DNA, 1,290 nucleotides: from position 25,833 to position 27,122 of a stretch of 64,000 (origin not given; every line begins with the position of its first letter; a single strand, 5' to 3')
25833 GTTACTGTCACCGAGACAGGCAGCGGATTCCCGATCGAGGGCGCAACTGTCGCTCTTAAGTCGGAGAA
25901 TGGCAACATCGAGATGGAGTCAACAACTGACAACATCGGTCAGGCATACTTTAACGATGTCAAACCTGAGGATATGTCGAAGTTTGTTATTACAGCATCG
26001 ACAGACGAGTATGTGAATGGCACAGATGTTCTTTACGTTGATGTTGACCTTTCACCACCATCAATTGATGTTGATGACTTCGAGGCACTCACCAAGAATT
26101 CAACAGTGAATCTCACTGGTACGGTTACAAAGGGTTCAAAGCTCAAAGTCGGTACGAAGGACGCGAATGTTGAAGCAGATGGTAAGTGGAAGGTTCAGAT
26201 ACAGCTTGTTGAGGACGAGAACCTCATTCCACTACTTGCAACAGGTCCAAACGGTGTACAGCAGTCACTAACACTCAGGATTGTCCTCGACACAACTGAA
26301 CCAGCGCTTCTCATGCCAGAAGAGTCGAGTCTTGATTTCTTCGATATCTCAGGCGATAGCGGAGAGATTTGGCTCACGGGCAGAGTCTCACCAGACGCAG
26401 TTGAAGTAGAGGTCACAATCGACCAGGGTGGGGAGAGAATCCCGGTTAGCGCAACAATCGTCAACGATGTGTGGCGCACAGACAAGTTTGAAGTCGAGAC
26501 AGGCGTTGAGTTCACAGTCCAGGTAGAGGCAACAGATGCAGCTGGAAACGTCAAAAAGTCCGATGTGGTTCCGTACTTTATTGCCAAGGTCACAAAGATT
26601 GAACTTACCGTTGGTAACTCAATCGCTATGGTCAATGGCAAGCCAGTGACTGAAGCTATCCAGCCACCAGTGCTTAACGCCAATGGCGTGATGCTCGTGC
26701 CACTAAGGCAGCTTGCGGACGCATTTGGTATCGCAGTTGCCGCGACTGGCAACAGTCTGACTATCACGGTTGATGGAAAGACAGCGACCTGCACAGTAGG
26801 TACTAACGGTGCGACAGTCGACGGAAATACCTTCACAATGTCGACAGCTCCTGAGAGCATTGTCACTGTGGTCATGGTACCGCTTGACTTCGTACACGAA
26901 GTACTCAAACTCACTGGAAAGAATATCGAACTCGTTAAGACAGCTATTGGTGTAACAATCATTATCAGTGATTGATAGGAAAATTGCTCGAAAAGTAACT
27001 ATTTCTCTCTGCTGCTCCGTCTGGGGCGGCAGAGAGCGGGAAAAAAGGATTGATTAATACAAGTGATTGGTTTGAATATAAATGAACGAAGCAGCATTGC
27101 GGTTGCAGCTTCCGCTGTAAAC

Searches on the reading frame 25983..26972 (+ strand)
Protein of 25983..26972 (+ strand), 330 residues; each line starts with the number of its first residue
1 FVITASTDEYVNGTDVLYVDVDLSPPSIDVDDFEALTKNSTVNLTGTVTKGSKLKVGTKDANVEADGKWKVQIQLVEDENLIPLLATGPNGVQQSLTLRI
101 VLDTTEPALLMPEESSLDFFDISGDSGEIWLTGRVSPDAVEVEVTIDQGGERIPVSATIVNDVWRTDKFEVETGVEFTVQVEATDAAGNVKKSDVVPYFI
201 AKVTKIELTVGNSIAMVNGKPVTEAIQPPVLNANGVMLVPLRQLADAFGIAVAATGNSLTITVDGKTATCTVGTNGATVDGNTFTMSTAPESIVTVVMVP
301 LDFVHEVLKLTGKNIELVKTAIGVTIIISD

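Call 5: search_protein_families(library=pfam, max_evalue=1, proteins=[window:25983-26972:+])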
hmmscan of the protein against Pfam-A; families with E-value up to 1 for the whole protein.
seq(330 aa): 4 families
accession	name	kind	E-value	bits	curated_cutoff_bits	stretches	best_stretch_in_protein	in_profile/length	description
PF07833.16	Cu_amine_oxidN1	-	8.9e-23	80.7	24.2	2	217-310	2-95/108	Copper amine oxidase N-terminal domain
PF09136.16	Glucodextran_B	-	7e-06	26.3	27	1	36-103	13-82/83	Glucodextranase, domain B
PF19077.6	Big_13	-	8.5e-05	23.4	27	1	135-195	36-95/102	Bacterial Ig-like domain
PF24384.1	Ig_TMM62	-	0.046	13.8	27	1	164-200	88-124/128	TMEM62 Ig-like domain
